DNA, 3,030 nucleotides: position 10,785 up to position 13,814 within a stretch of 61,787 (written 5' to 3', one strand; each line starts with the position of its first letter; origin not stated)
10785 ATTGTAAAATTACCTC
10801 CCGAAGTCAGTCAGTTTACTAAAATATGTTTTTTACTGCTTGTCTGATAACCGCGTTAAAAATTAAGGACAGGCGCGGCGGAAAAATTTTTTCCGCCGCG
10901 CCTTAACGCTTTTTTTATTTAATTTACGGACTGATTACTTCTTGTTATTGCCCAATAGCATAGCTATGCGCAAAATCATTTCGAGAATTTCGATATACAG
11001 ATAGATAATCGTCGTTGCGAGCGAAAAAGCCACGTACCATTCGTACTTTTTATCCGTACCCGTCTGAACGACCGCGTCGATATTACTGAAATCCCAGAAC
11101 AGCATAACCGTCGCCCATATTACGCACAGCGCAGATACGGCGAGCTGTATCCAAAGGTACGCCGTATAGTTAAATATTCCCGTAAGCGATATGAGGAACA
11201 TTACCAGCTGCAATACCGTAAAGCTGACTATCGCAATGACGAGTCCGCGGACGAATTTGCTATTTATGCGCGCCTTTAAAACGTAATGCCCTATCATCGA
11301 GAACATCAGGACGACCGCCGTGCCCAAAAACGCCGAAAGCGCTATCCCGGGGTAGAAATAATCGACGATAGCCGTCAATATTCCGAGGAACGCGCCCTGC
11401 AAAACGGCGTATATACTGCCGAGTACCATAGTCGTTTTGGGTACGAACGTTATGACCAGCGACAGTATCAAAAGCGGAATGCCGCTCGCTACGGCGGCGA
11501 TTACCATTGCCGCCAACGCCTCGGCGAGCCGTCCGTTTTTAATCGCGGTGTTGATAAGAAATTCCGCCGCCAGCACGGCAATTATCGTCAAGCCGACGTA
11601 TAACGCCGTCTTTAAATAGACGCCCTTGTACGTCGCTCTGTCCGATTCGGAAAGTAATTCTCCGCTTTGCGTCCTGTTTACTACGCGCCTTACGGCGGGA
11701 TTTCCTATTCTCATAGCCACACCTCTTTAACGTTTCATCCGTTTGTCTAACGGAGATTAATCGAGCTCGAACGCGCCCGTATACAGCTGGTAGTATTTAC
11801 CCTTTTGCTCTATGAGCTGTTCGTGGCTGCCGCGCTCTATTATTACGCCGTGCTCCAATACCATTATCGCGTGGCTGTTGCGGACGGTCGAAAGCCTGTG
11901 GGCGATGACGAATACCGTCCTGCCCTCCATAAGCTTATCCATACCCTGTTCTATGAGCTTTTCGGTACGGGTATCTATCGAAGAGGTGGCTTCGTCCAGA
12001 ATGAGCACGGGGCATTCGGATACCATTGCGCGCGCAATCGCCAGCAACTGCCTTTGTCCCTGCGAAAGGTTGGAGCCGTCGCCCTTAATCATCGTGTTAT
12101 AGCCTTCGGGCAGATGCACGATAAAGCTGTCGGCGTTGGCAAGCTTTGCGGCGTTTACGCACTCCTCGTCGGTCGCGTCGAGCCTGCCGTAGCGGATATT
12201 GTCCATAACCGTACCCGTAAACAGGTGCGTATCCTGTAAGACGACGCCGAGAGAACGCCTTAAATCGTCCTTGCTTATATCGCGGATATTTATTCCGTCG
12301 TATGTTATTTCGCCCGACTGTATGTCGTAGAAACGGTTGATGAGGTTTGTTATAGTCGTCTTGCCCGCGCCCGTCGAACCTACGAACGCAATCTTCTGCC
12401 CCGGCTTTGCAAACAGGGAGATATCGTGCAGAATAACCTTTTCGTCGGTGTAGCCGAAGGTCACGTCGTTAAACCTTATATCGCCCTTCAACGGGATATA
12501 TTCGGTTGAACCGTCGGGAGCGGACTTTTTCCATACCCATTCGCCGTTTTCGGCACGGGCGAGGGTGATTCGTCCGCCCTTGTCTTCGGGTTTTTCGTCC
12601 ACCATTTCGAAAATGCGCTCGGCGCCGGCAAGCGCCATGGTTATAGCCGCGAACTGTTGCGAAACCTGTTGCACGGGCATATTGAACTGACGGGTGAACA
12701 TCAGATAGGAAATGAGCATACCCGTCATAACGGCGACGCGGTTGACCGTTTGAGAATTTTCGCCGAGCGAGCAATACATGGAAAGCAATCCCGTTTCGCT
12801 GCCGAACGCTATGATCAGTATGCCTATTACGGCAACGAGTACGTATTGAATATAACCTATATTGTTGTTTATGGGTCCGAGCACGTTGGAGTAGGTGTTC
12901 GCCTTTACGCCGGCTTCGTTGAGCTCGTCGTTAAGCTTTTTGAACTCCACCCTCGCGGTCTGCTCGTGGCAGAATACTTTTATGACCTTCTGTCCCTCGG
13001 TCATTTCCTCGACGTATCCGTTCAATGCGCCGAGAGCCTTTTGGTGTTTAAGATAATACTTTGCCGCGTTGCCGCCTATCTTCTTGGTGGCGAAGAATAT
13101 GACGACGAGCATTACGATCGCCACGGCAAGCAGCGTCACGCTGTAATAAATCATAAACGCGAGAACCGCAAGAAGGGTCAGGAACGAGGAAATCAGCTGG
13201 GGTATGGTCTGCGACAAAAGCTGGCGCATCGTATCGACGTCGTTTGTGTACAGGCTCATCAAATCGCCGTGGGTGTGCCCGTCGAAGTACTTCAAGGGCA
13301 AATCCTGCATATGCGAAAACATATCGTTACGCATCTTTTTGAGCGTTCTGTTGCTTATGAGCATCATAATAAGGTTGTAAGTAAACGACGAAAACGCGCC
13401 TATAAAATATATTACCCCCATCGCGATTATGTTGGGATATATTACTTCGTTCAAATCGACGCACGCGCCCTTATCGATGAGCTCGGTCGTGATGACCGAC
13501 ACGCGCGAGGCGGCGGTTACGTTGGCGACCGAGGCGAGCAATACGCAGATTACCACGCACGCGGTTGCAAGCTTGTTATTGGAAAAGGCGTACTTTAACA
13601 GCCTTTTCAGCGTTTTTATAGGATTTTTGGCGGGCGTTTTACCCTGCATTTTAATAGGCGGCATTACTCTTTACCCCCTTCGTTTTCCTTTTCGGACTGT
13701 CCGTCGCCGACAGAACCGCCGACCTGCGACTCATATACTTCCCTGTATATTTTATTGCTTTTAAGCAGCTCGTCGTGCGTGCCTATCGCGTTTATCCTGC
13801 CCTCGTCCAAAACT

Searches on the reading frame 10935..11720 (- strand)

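Call 9: search_protein_families(library=pfam, proteins=[window:10935-11720:-], max_evalue=0.01)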
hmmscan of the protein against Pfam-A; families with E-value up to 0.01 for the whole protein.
window:10935-11720:- (261 aa): 1 family
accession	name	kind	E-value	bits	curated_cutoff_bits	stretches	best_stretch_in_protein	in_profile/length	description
PF12811.12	BaxI_1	-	5.3e-41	141.2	26.2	1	23-252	15-231/233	Bax inhibitor 1 like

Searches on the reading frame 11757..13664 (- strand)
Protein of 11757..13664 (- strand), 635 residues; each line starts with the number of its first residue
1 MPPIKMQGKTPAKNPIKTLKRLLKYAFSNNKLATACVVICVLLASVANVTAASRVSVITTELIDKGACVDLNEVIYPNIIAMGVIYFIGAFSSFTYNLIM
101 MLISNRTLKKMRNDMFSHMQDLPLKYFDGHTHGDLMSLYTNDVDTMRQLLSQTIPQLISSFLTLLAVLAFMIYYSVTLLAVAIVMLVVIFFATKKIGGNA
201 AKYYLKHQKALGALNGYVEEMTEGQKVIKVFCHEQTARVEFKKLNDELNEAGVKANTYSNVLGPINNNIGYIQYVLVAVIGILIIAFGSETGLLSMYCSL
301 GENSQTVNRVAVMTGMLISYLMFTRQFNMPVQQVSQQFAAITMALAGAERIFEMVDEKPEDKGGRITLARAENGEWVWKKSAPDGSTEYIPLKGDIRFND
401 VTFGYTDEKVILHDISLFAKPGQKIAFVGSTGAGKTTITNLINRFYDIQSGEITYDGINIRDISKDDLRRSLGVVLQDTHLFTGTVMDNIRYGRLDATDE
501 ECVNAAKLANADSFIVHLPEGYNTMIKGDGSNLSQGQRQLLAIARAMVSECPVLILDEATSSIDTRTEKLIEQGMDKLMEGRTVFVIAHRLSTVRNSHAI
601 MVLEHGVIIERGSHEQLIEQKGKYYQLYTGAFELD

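Call 9: search_protein_families(library=pfam, proteins=[window:11757-13664:-], max_evalue=0.01)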
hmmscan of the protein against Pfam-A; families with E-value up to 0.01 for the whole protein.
window:11757-13664:- (635 aa): 3 families
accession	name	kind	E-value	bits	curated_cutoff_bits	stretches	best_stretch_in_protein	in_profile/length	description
PF00664.28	ABC_membrane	-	3.4e-44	152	28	1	38-288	5-253/274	ABC transporter transmembrane region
PF00005.33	ABC_tran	-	2.2e-29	103.2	25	1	412-561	1-137/137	ABC transporter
PF02463.25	SMC_N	-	2.7e-06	27.4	40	1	238-601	117-209/220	RecF/RecN/SMC N terminal domain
